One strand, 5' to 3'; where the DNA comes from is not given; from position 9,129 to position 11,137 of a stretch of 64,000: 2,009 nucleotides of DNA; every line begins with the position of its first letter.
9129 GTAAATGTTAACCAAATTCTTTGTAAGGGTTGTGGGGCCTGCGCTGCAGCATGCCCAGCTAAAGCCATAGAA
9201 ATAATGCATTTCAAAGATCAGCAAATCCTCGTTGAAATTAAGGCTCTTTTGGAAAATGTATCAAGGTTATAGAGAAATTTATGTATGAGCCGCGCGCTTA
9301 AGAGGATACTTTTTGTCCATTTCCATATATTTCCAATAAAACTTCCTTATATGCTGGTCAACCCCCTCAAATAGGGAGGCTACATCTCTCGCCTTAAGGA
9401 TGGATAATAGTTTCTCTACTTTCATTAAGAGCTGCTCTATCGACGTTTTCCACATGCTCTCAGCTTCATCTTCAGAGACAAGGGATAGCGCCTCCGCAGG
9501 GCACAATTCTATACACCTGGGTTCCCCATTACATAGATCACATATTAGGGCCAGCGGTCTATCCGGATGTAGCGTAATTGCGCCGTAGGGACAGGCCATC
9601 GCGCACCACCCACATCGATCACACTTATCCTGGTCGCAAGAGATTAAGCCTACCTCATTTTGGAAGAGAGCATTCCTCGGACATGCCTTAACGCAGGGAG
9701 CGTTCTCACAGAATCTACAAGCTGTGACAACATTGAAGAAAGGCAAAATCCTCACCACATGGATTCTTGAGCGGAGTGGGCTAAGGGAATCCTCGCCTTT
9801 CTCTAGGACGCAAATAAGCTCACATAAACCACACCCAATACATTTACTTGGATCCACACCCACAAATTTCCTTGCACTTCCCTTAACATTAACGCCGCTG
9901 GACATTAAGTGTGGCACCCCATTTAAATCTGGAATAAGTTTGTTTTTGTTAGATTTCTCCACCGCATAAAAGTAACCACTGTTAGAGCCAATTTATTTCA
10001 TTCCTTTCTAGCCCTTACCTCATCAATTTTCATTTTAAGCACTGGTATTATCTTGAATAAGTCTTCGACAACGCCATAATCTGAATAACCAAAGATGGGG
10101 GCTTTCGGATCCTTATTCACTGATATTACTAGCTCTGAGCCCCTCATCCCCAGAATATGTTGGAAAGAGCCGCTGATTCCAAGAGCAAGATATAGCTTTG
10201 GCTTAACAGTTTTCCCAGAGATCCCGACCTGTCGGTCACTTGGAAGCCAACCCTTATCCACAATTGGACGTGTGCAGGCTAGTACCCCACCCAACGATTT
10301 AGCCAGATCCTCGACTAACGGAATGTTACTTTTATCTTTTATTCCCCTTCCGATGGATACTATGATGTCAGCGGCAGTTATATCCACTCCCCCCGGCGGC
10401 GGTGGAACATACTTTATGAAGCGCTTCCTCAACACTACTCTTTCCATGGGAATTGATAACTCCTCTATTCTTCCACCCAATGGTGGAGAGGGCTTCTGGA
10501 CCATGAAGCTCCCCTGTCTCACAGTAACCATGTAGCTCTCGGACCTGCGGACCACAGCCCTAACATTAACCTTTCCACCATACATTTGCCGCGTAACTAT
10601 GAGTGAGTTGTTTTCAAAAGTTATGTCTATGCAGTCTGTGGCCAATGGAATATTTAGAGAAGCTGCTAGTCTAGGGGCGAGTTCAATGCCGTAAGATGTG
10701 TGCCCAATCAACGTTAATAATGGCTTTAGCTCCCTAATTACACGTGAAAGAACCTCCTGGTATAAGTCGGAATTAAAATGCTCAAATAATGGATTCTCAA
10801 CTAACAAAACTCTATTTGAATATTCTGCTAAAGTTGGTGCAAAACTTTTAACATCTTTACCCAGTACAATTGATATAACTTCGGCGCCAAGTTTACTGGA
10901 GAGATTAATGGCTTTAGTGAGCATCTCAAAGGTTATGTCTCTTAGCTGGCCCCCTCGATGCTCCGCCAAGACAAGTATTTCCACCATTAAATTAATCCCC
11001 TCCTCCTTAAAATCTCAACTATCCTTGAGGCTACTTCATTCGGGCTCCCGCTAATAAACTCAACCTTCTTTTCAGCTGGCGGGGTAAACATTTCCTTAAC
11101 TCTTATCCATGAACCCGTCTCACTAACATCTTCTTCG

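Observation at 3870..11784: Redox island combining HdrA, an HdrD-like CCG protein, polyferredoxin, a 4-cluster ferredoxin and EtfAB, with HdrA where FixC normally sits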

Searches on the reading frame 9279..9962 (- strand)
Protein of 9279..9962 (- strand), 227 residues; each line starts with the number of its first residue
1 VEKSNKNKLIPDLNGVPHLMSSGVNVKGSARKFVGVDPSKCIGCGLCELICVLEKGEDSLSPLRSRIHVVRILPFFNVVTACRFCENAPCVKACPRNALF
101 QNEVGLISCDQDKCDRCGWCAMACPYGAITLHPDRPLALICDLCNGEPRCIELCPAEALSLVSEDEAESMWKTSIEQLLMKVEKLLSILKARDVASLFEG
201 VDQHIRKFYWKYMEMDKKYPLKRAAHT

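Call 3: search_protein_families(library=pfam, proteins=[window:9279-9962:-])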
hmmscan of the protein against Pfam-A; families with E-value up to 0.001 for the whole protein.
window:9279-9962:- (227 aa): 11 families
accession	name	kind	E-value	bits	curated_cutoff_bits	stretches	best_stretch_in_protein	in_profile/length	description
PF00037.32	Fer4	-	2.6e-13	49.6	21.1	2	110-130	4-24/24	4Fe-4S binding domain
PF12838.12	Fer4_7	-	1.9e-11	44.7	27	2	113-158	1-52/52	4Fe-4S dicluster domain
PF12837.12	Fer4_6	-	9.3e-11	41.6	25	2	110-129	5-24/24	4Fe-4S binding domain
PF13247.11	Fer4_11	-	3.6e-10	40.4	26.2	1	80-162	8-98/100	4Fe-4S dicluster domain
PF13237.11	Fer4_10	-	3.9e-09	36.7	25.5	0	80-125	7-53/53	4Fe-4S dicluster domain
PF25160.1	LdpA_Fe-S-bd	-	9.1e-09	35.4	27.6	1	88-131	7-45/49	LdpA Fe-S cluster-binding domain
PF13187.11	Fer4_9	-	4.3e-08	33.5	27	0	40-98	1-51/52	4Fe-4S dicluster domain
PF14697.11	Fer4_21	-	1.7e-07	31.7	35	1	110-159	4-57/59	4Fe-4S dicluster domain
PF13484.11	Fer4_16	-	1.7e-06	29.1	30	0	113-132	1-20/66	4Fe-4S double cluster binding domain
PF12800.12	Fer4_4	-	3.7e-06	27.2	24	0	112-127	2-17/17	4Fe-4S binding domain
PF12797.12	Fer4_2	-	0.00027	21.1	24.5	1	36-51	5-20/22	4Fe-4S binding domain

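Call 4: search_protein_families(library=ncbifam, proteins=[window:9279-9962:-])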
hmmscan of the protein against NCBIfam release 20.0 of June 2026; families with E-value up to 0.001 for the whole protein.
window:9279-9962:- (227 aa): 60 families (the best 25 are shown)
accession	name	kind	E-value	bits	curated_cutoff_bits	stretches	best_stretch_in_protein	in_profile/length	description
NF009451.0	PRK12809.1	equivalog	8.2e-25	87.1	1154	1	31-166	2-141/639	formate-dependent uric acid utilization protein YgfT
NF009408.0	PRK12769.1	equivalog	1.8e-24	85.9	1003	1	32-177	3-160/659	formate-dependent uric acid utilization protein AegA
NF045766.1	PhenlGlyoxDHPadI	equivalog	7.2e-23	81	700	1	30-165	3-139/443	NADH-dependent phenylglyoxylate dehydrogenase subunit beta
NF007658.0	PRK10330.1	equivalog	2.3e-21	76.1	260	1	32-170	3-163/181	electron transport protein HydN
TIGR02951.1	DMSO_dmsB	equivalog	1.3e-19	70.8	214.1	1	75-166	57-155/161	DMSO/selenate family reductase complex B subunit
TIGR03149.1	cyt_nit_nrfC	equivalog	3.4e-18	65.8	377.6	1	80-178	92-198/225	cytochrome c nitrite reductase Fe-S protein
NF041715.1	arsenate_red_ArrB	equivalog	8.4e-17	61.5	450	1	36-136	7-111/233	arsenate respiratory reductase iron-sulfur subunit ArrB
NF045797.1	DsrO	equivalog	7.1e-15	55.1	200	1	77-131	98-152/235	sulfate reduction electron transfer complex DsrMKJOP subunit DsrO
NF007382.0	PRK09898.1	equivalog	3e-14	53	213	1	22-163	49-202/208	ferredoxin-like protein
NF038355.1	FDH3_beta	equivalog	1.5e-13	51.2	240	1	32-129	4-101/180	formate dehydrogenase FDH3 subunit beta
NF011569.0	PRK14993.1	equivalog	3.9e-12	46.1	416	1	31-161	43-185/244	tetrathionate reductase subunit TtrB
TIGR04105.1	FeFe_hydrog_B1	subfamily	1.9e-11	43.3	450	1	76-142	107-171/462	monomeric [FeFe] hydrogenase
TIGR01582.1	FDH-beta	equivalog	8.5e-11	41.5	334.7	1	77-178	88-196/283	formate dehydrogenase subunit beta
NF045715.1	sulf_resp_HmcB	equivalog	1.8e-10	40.4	420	1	80-167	105-201/307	sulfate respiration complex iron-sulfur protein HmcB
NF007202.0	PRK09623.1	equivalog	3e-10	40.4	166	1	75-132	44-101/105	3-methyl-2-oxobutanoate dehydrogenase subunit delta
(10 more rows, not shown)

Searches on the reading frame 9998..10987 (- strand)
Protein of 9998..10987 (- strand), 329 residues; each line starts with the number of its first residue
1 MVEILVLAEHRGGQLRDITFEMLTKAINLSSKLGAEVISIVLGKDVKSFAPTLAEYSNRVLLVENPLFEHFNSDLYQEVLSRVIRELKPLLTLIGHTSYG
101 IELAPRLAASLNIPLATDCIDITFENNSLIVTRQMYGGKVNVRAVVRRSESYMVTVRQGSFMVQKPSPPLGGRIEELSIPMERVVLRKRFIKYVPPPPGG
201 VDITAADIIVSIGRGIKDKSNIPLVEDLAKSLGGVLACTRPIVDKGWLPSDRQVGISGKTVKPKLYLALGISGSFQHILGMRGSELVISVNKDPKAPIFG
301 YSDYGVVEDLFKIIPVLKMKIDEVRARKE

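Call 3: search_protein_families(library=pfam, proteins=[window:9998-10987:-])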
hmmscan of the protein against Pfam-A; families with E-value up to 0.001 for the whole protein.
window:9998-10987:- (329 aa): 2 families
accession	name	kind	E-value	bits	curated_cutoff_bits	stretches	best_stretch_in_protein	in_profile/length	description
PF01012.27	ETF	-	2.5e-36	125.6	26.7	1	4-177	1-176/181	Electron transfer flavoprotein domain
PF00766.25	ETF_alpha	-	1.1e-34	118.6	27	1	202-282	1-81/81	Electron transfer flavoprotein FAD-binding domain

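Call 4: search_protein_families(library=ncbifam, proteins=[window:9998-10987:-])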
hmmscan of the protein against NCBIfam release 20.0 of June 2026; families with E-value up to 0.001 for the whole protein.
window:9998-10987:- (329 aa): 5 families
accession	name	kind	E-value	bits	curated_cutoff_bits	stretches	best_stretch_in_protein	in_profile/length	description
NF042970.1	AcrlCoAredClosAcrA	equivalog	1.3e-70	238.4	600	1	3-322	9-358/360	acryloyl-CoA reductase electron transfer subunit beta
NF002889.0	PRK03363.1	equivalog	1.4e-41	142.8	549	1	76-319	67-309/313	electron transfer flavoprotein subunit alpha/FixB family protein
NF008884.0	PRK11916.1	equivalog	6.6e-40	137.4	528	1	32-319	26-308/312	electron transfer flavoprotein subunit alpha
NF038209.1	mft_etfA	equivalog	1.5e-37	129.6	240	1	39-320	27-301/303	mycofactocin-associated electron transfer flavoprotein alpha subunit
NF051845.1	EtFlavAlphaProt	equivalog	1.9e-26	93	600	1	4-326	93-404/406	electron transfer flavoprotein subunit alpha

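Call 33: search_solved_structures(query=window:9998-10987:-, max_evalue=0.00001, show_alignments=1)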
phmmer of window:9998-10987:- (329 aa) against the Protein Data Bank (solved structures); distinct sequences matched with E-value up to 0.00001: 15.
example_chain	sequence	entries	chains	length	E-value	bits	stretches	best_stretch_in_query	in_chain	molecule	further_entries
7qh2_A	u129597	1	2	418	7.5e-62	212.6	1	4-322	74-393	Lactate dehydrogenase (NAD(+),ferredoxin) subunit LctC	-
6fah_A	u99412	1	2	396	3.1e-58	200.8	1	5-324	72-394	Caffeyl-CoA reductase-Etf complex subunit CarE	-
5ol2_A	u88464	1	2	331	5.9e-57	196.6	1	3-321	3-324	Electron transfer flavoprotein large subunit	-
7koe_B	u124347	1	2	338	3e-54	187.7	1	4-324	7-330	Electron transfer flavoprotein, alpha subunit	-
4kpu_A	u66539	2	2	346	2.3e-53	184.8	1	4-322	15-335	Electron transfer flavoprotein alpha subunit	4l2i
1o94_D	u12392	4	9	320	1.7e-52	182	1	3-320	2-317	ELECTRON TRANSFER FLAVOPROTEIN ALPHA-SUBUNIT | ELECTRON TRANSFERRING FLAVOPROTEIN ALPHA-SUBUNIT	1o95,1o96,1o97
3clu_D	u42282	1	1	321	2.3e-52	181.5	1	2-320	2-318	Electron transfer flavoprotein subunit alpha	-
3clt_D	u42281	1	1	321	4.3e-52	180.6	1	2-320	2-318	Electron transfer flavoprotein subunit alpha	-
3clr_D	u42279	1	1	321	5.9e-52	180.1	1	2-320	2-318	Electron transfer flavoprotein subunit alpha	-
3cls_D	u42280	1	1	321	1.1e-51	179.3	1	2-320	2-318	Electron transfer flavoprotein subunit alpha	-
1efv_A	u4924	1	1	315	1.4e-42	149.4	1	3-317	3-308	ELECTRON TRANSFER FLAVOPROTEIN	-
1t9g_R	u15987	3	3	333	2.3e-42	148.7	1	4-317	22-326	Electron transfer flavoprotein alpha-subunit, mitochondrial | Electron transfer flavoprotein alpha-subunit, mitochondrial precursor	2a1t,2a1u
1efp_A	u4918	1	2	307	4.5e-34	121.4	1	7-320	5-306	PROTEIN (ELECTRON TRANSFER FLAVOPROTEIN)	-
5ow0_A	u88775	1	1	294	4.9e-31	111.4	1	80-318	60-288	Electron transfer flavoprotein, alpha subunit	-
3ih5_A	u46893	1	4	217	8.2e-10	41.7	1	5-174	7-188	Electron transfer flavoprotein alpha-subunit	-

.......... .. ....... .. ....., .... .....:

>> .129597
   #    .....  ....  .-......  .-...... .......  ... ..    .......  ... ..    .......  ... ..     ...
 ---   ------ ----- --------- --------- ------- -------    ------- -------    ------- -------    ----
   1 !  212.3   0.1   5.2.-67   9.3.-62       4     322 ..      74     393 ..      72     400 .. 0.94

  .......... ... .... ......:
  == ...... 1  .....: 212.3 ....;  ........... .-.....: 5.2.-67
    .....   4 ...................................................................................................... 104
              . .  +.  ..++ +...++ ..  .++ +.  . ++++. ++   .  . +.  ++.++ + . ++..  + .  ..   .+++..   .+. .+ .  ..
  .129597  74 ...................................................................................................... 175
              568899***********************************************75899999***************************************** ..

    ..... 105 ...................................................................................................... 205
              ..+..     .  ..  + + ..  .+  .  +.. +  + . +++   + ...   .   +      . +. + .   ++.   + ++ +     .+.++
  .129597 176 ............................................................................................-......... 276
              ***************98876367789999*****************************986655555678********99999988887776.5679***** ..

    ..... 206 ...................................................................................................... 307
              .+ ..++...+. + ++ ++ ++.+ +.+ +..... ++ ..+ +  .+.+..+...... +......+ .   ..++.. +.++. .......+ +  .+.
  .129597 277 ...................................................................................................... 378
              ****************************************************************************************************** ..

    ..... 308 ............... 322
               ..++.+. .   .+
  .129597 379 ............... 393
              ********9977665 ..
